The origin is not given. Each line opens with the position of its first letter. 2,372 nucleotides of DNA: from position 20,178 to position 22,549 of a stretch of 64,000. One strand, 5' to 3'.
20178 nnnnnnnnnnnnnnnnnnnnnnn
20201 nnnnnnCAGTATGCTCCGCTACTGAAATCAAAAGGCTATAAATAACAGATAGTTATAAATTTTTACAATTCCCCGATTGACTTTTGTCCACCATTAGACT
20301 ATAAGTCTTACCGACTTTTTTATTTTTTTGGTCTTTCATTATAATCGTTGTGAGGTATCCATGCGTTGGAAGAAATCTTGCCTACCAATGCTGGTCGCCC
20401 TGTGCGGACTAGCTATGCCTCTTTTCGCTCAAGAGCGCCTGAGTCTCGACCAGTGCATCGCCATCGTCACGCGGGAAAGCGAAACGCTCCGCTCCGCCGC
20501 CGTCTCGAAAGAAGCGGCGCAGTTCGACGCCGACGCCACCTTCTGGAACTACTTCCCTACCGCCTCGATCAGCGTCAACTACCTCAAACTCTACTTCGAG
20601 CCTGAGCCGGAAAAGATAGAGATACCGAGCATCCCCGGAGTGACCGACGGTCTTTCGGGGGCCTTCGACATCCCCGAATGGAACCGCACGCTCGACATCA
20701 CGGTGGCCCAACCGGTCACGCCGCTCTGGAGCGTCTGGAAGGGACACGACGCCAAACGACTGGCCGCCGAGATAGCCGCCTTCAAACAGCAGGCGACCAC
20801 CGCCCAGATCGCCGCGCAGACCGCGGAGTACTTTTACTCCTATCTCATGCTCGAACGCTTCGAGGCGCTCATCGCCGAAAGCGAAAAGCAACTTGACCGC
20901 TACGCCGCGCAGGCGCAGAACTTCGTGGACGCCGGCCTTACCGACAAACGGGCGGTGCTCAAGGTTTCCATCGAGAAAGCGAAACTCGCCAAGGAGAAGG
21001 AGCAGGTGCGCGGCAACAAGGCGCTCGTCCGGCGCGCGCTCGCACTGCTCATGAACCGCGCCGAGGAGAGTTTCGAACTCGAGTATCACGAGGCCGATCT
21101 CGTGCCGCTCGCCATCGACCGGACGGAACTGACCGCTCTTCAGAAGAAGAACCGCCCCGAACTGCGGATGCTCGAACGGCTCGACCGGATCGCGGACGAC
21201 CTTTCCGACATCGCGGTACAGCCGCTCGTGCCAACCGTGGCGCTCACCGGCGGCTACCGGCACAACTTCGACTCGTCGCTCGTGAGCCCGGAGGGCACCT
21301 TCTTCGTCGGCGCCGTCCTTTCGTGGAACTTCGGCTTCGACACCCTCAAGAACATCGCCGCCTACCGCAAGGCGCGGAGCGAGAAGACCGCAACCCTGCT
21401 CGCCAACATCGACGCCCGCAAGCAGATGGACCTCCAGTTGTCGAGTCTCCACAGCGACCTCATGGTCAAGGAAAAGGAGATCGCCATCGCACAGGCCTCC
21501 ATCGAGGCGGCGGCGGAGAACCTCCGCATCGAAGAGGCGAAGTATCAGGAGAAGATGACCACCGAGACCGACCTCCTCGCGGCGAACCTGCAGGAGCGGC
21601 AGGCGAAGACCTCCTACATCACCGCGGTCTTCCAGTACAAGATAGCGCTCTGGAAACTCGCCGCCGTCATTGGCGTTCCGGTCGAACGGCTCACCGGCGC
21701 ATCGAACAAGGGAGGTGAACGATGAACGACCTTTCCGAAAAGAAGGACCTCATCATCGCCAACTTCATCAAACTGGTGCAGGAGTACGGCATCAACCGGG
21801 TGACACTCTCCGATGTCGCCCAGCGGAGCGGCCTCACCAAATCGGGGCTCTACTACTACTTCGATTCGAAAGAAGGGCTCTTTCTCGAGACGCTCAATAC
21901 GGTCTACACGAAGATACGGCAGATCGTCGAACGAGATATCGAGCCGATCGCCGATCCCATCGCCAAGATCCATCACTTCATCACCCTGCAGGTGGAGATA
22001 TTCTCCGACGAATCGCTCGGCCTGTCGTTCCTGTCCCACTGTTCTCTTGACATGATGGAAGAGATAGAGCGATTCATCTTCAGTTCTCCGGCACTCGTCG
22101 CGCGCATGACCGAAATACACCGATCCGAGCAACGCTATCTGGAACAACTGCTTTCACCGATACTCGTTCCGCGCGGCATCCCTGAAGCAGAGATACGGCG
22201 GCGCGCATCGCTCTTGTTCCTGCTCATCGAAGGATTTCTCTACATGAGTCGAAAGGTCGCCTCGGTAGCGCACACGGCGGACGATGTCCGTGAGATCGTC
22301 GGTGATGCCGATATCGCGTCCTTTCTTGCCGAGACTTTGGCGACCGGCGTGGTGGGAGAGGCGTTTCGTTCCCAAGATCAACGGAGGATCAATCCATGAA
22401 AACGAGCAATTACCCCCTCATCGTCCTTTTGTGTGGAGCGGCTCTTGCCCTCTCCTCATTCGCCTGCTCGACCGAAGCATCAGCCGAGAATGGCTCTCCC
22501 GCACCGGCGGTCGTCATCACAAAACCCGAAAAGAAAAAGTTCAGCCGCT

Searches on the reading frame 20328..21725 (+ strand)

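Call 28: search_protein_families(library=pfam, proteins=[window:20328-21725:+], max_evalue=0.00001)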
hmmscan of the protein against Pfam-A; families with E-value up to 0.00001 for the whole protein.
window:20328-21725:+ (465 aa): 1 family
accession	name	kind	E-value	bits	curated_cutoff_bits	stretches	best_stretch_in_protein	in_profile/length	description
PF02321.23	OEP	-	1.1e-27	97.5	22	2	267-449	3-187/187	Outer membrane efflux protein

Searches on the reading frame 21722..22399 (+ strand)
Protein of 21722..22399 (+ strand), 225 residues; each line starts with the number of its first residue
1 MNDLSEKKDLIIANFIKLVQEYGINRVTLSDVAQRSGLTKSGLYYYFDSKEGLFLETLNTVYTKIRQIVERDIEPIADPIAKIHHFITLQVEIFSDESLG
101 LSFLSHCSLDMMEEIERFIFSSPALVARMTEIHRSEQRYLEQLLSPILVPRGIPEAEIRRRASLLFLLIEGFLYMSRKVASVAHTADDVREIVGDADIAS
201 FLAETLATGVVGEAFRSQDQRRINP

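Call 28: search_protein_families(library=pfam, proteins=[window:21722-22399:+], max_evalue=0.00001)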
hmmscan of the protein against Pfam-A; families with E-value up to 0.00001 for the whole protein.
window:21722-22399:+ (225 aa): 1 family
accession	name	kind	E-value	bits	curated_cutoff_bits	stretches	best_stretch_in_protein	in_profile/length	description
PF00440.29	TetR_N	-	1.2e-12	47.8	24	1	16-56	6-46/47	Bacterial regulatory proteins, tetR family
